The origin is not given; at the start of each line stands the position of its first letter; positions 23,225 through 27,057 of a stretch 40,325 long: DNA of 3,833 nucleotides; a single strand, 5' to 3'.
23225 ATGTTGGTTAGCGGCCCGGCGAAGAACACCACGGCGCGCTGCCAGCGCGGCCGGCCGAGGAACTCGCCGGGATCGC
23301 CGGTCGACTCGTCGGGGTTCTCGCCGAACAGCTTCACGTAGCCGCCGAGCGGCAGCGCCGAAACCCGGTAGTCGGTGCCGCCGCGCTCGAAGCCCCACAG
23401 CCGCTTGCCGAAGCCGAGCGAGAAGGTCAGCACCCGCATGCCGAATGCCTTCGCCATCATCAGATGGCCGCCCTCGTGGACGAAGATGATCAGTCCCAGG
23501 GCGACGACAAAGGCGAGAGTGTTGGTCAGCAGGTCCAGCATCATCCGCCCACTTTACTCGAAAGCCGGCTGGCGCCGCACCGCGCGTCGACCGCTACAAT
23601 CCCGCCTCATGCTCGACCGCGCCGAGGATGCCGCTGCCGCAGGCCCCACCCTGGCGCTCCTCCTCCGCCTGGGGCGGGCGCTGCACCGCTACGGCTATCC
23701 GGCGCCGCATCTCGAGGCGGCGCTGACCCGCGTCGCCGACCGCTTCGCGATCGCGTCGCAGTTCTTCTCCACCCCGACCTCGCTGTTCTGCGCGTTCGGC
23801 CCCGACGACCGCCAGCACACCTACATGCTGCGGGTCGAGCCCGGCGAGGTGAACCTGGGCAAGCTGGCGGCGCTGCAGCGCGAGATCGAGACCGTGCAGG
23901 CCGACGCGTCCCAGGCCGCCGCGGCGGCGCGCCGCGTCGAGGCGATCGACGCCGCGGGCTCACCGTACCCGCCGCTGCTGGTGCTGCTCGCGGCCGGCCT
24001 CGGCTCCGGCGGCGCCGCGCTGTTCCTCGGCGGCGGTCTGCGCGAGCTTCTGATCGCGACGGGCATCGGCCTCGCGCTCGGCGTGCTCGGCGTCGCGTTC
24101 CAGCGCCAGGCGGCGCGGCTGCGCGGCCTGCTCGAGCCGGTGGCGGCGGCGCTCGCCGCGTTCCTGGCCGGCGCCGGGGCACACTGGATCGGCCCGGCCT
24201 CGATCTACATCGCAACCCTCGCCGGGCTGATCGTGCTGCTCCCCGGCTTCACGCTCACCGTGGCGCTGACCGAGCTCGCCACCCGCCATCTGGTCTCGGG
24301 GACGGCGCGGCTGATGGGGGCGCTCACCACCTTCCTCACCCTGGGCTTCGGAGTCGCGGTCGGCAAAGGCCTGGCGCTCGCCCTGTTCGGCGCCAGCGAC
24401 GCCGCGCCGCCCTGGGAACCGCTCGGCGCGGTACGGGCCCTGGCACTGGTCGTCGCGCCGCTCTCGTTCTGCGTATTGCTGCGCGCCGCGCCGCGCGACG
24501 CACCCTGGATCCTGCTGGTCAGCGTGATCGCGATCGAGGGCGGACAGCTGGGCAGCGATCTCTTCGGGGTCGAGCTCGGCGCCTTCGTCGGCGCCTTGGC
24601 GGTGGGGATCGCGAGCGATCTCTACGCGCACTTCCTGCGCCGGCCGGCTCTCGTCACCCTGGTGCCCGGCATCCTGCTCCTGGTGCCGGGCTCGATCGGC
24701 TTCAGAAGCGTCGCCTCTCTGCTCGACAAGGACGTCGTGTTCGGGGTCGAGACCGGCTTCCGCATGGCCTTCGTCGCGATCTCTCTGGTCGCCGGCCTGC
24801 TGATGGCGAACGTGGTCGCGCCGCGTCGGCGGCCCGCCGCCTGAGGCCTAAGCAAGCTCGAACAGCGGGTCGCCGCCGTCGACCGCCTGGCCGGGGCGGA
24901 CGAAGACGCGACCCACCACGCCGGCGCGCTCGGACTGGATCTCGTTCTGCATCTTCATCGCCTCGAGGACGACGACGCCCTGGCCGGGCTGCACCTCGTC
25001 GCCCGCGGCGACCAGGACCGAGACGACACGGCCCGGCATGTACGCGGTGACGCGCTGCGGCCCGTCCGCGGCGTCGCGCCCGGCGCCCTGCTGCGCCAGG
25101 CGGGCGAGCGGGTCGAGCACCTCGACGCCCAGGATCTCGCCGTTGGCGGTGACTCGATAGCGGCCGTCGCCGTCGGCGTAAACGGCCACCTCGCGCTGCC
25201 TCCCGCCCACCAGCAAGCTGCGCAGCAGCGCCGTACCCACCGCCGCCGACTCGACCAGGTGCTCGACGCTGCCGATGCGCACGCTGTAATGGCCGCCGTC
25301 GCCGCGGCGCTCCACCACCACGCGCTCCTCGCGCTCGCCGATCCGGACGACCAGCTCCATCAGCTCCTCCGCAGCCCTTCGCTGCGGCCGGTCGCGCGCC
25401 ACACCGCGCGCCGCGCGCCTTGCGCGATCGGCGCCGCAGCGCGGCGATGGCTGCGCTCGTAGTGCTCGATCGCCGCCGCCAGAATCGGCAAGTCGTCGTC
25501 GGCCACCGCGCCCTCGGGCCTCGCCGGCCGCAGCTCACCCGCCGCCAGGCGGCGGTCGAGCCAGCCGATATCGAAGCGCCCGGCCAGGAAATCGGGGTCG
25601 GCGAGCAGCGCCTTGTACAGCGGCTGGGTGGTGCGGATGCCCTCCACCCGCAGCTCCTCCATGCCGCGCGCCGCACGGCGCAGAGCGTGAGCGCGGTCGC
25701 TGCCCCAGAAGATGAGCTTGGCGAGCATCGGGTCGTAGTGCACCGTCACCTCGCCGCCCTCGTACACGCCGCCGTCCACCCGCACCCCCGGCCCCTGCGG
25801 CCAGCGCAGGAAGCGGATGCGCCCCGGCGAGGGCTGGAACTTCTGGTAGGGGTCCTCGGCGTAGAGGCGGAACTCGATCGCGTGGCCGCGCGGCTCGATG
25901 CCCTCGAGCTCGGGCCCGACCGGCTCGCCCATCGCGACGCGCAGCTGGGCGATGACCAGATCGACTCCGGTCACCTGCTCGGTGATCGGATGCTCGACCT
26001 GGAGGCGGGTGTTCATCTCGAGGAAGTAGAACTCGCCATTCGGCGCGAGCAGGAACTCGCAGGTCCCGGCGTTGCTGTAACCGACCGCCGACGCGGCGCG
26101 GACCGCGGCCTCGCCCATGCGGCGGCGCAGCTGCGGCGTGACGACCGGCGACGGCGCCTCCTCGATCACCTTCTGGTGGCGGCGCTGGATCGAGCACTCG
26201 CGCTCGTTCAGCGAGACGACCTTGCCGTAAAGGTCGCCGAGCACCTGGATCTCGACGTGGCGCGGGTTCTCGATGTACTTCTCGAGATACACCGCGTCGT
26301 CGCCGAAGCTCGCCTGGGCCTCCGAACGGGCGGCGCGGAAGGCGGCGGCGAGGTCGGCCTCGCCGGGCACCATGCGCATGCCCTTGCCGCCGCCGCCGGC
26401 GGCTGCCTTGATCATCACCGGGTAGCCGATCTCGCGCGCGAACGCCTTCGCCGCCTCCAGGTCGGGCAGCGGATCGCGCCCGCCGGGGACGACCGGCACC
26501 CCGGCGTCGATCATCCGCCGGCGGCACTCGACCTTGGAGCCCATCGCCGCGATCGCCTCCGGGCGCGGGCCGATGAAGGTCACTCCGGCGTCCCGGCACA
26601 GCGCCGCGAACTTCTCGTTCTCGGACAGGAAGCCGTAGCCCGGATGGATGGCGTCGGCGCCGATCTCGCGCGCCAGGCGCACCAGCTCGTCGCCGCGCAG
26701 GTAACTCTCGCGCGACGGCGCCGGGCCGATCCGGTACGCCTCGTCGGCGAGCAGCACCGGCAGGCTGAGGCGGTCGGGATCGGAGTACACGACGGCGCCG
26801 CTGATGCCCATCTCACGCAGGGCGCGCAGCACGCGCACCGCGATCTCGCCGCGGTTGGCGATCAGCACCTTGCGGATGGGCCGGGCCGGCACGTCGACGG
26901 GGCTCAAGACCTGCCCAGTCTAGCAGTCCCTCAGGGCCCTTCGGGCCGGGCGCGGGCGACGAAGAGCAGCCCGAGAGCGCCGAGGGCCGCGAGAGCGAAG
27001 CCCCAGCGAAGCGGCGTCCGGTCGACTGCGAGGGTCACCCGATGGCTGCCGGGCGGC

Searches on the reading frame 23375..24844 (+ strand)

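Call 7: search_protein_families(library=pfam, proteins=[window:23375-24844:+], max_evalue=0.01)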
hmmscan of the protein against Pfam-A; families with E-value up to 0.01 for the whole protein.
window:23375-24844:+ (489 aa): 3 families
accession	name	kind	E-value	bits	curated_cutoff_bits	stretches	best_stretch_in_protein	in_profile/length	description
PF06738.18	ThrE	-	6.3e-54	183.4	26.3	2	95-330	2-237/241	Putative threonine/serine exporter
PF12821.13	ThrE_2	-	6.4e-17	62.4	27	1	357-480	4-128/129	Threonine/Serine exporter, ThrE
PF11992.13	TgpA_N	-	0.0033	16.9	30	1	345-446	12-124/333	TgpA N-terminal domain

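Call 8: search_protein_families(library=ncbifam, proteins=[window:23375-24844:+], max_evalue=0.01)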
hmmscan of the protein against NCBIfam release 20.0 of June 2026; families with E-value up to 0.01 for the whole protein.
window:23375-24844:+ (489 aa): 1 family
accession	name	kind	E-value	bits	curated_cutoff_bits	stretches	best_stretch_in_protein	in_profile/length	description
NF047720.1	ThrSerExpThrE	equivalog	3.1e-15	55.7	550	1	136-487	87-449/468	threonine/serine exporter ThrE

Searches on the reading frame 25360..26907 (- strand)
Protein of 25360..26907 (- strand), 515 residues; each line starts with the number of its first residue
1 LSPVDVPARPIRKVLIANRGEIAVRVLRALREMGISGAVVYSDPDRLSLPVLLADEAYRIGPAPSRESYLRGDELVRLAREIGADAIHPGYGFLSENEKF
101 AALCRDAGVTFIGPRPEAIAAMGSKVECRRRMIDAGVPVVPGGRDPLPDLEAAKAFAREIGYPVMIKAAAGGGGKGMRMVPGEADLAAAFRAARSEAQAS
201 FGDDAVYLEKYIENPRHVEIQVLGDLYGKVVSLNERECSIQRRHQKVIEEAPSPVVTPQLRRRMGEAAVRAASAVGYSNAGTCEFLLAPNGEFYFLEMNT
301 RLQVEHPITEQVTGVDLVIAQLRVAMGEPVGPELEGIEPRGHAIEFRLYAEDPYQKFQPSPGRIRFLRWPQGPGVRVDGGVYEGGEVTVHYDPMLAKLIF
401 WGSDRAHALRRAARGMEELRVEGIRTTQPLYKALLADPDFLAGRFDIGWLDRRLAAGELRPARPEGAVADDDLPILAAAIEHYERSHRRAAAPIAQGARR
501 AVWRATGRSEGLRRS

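Call 7: search_protein_families(library=pfam, proteins=[window:25360-26907:-], max_evalue=0.01)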
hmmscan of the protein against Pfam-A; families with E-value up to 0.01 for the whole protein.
window:25360-26907:- (515 aa): 5 families
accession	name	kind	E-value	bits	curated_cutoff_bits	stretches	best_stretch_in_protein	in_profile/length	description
PF02786.22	CPSase_L_D2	-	1.2e-76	257.3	19.8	1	125-329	2-207/211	Carbamoyl-phosphate synthase L chain, ATP binding domain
PF00289.28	Biotin_carb_N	-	7.8e-42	142.7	25.5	1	11-119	2-110/110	Biotin carboxylase, N-terminal domain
PF02785.25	Biotin_carb_C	-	4.9e-38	130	32.4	1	345-451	1-107/108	Biotin carboxylase C-terminal domain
PF07478.18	Dala_Dala_lig_C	-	9.7e-11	42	24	1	152-300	27-174/204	D-ala D-ala ligase C-terminus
PF02222.28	ATP-grasp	-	1.3e-07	31.9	27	1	149-301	18-162/179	ATP-grasp domain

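Call 8: search_protein_families(library=ncbifam, proteins=[window:25360-26907:-], max_evalue=0.01)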
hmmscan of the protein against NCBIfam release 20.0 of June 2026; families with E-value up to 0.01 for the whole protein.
window:25360-26907:- (515 aa): 40 families (the best 25 are shown)
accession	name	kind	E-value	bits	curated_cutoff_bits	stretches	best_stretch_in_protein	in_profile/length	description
NF006367.0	PRK08591.1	subfamily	5.5e-187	622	597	1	11-456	2-447/451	acetyl-CoA carboxylase biotin carboxylase subunit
NF006406.0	PRK08654.1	equivalog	6.7e-184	612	739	1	12-453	3-443/499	acetyl-CoA carboxylase biotin carboxylase subunit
TIGR00514.1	accC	equivalog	1.3e-177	591.2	626.5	1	11-455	2-446/449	acetyl-CoA carboxylase biotin carboxylase subunit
NF009554.0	PRK12999.1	equivalog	5.3e-174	580.9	965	1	10-453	4-455/1147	pyruvate carboxylase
NF009471.0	PRK12833.1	equivalog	1e-173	578.2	686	1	10-456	4-450/467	acetyl-CoA carboxylase biotin carboxylase subunit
NF004085.0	PRK05586.1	equivalog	9.4e-168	558.7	723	1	11-454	2-445/448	acetyl-CoA carboxylase biotin carboxylase subunit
NF005525.0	PRK07178.1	equivalog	9.2e-167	555.4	768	1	11-453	2-442/471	acetyl-CoA carboxylase biotin carboxylase subunit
TIGR02712.1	urea_carbox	equivalog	6.7e-156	520.9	1303.85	1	12-448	2-437/1201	urea carboxylase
TIGR01235.1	pyruv_carbox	equivalog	5.6e-155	517.6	1114.45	1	13-452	1-450/1143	pyruvate carboxylase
NF006287.0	PRK08463.1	equivalog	1.1e-153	512.5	775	1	11-456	2-447/479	acetyl-CoA carboxylase subunit A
NF006286.0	PRK08462.1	equivalog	3.4e-150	500.8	740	1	11-452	4-443/445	acetyl-CoA carboxylase biotin carboxylase subunit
TIGR01205.1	D_ala_D_alaTIGR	subfamily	1.3e-13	50.6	245.65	1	93-300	75-285/318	D-alanine--D-alanine ligase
NF002563.0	PRK02186.1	subfamily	1.4e-11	43.4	625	1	115-351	98-326/890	argininosuccinate lyase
TIGR01369.1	CPSaseII_lrg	equivalog_domain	1.7e-11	42.5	1027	1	105-334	650-873/1052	carbamoyl-phosphate synthase (glutamine-hydrolyzing) large subunit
NF002378.0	PRK01372.1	subfamily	1.1e-09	37.5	243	1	124-300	100-269/305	D-alanine--D-alanine ligase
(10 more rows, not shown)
